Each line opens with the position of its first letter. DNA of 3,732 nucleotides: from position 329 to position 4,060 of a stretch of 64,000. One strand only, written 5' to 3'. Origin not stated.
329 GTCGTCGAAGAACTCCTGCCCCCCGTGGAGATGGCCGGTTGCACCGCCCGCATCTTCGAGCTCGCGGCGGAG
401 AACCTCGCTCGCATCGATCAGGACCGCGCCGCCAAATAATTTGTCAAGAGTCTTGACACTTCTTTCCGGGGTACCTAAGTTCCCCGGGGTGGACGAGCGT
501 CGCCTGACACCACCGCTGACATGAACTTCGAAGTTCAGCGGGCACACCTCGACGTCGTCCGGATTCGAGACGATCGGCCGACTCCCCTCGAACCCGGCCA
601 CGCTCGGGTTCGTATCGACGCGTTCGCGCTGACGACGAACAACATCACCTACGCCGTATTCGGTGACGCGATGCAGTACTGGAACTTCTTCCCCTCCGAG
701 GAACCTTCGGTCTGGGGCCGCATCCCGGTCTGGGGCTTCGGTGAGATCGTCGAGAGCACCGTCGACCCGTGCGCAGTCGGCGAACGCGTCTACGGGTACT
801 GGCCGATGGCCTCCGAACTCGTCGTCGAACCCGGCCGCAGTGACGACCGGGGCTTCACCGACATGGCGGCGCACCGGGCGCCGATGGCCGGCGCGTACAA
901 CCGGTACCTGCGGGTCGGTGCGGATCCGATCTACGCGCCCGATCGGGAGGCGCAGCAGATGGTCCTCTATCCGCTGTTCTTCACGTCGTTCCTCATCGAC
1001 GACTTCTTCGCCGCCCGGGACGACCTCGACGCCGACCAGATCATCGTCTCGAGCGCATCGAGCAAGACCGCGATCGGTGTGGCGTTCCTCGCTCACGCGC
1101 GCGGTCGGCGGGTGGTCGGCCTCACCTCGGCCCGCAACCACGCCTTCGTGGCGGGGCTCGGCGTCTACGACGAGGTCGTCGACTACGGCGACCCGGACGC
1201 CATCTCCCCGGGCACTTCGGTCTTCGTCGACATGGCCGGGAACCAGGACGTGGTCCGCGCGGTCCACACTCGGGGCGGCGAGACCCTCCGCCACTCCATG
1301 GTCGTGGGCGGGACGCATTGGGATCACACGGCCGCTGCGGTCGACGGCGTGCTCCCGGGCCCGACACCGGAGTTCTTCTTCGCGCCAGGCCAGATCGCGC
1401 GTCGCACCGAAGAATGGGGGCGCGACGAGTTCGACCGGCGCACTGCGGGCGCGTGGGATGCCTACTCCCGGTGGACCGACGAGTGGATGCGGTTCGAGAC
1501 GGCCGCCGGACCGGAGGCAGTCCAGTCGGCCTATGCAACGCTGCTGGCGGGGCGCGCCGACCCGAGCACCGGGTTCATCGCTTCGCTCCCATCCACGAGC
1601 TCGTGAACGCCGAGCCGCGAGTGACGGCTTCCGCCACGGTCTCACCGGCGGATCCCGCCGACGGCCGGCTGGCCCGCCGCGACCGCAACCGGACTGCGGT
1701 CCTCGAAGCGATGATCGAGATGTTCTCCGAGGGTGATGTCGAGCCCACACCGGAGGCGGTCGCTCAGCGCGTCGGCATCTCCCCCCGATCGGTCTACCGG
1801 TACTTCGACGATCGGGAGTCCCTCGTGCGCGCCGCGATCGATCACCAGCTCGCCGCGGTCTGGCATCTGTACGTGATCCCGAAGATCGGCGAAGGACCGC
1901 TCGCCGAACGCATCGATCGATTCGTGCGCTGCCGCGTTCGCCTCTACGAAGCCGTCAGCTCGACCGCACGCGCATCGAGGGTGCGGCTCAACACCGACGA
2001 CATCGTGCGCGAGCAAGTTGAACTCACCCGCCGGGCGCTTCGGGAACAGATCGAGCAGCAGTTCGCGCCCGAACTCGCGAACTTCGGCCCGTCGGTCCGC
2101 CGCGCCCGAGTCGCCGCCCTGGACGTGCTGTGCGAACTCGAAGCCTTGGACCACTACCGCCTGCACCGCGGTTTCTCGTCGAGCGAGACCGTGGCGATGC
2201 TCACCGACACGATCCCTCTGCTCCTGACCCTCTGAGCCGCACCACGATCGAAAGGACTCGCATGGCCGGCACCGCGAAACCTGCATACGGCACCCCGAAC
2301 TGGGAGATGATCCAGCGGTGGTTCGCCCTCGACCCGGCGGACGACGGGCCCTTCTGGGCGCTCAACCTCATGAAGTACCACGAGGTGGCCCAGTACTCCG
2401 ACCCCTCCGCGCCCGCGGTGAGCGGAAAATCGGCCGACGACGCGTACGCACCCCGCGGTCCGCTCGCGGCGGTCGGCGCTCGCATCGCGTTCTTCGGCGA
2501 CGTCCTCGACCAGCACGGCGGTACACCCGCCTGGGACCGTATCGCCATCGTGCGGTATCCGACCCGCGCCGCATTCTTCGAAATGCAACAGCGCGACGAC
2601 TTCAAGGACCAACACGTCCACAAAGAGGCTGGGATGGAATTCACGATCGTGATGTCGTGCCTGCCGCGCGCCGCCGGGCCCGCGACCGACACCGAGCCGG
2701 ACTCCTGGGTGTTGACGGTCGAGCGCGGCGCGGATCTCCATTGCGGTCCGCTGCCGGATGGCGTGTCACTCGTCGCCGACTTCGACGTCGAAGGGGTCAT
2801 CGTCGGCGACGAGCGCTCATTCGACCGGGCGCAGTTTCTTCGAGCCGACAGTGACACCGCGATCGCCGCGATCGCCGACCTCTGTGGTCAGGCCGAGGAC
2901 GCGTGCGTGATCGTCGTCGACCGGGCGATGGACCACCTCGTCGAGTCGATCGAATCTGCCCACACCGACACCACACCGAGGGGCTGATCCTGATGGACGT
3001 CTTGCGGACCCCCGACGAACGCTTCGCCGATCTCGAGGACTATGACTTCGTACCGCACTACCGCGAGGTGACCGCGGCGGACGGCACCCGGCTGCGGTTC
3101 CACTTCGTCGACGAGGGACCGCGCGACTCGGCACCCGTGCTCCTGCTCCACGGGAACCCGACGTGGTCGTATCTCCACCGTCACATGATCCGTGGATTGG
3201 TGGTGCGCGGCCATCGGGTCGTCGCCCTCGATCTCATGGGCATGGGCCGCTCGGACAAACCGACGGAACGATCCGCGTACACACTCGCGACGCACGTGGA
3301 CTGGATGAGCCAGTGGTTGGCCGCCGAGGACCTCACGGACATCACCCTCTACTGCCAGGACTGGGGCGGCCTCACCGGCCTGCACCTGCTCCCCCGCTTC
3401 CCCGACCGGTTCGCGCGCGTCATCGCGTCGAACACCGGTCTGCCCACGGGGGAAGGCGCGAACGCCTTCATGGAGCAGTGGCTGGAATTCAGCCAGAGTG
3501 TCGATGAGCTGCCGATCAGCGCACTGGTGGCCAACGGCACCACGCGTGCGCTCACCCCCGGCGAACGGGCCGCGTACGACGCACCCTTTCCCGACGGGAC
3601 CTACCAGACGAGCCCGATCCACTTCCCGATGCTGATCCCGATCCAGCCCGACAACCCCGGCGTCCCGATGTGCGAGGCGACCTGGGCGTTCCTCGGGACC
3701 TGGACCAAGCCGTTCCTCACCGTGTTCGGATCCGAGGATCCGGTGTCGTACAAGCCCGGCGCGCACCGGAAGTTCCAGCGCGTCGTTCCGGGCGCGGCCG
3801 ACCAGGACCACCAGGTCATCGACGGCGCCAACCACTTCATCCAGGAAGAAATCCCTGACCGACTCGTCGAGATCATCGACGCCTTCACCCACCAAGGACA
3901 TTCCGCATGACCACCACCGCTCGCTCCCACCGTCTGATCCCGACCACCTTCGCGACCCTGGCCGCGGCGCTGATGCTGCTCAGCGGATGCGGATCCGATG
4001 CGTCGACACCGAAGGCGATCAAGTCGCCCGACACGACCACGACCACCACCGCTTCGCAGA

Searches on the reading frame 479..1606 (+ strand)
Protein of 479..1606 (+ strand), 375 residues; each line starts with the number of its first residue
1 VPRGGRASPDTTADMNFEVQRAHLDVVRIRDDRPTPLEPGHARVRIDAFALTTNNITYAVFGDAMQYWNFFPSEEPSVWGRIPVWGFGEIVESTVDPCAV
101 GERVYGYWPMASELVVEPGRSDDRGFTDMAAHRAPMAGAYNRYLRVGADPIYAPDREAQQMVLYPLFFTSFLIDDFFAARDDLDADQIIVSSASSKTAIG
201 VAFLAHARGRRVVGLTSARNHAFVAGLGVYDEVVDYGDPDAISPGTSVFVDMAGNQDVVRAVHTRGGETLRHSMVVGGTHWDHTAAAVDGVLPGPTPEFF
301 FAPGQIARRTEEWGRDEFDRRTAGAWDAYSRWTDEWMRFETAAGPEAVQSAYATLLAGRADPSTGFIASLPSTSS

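Call 37: search_protein_families(library=pfam, proteins=[window:479-1606:+], max_evalue=0.00001)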
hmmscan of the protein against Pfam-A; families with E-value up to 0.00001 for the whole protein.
window:479-1606:+ (375 aa): 1 family
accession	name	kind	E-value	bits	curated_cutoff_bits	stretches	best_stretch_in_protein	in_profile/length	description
PF11017.14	DUF2855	-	3.6e-104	349.6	30.9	1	49-360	1-334/335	Protein of unknown function (DUF2855)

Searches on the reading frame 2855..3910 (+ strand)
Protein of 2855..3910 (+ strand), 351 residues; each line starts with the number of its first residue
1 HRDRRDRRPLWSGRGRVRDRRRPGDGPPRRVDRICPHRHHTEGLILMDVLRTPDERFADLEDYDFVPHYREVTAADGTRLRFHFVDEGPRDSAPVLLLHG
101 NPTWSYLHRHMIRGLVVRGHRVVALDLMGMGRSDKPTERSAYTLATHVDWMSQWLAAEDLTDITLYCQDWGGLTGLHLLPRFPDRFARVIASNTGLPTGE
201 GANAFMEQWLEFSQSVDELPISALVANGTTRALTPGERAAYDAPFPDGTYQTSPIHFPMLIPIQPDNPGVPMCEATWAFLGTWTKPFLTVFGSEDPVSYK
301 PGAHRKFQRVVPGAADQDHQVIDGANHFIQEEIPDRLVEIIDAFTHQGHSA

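Call 37: search_protein_families(library=pfam, proteins=[window:2855-3910:+], max_evalue=0.00001)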
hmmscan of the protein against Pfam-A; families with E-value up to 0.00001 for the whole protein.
window:2855-3910:+ (351 aa): 3 families
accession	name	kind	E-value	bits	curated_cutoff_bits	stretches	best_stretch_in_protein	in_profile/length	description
PF00561.26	Abhydrolase_1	-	1.2e-25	91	25.8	1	94-332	2-243/245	alpha/beta hydrolase fold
PF12697.13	Abhydrolase_6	-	1.2e-14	55.9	26.3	1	95-339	1-216/217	Alpha/beta hydrolase family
PF12146.15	Hydrolase_4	-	1.3e-10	41.4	27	1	93-214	5-131/239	Serine aminopeptidase, S33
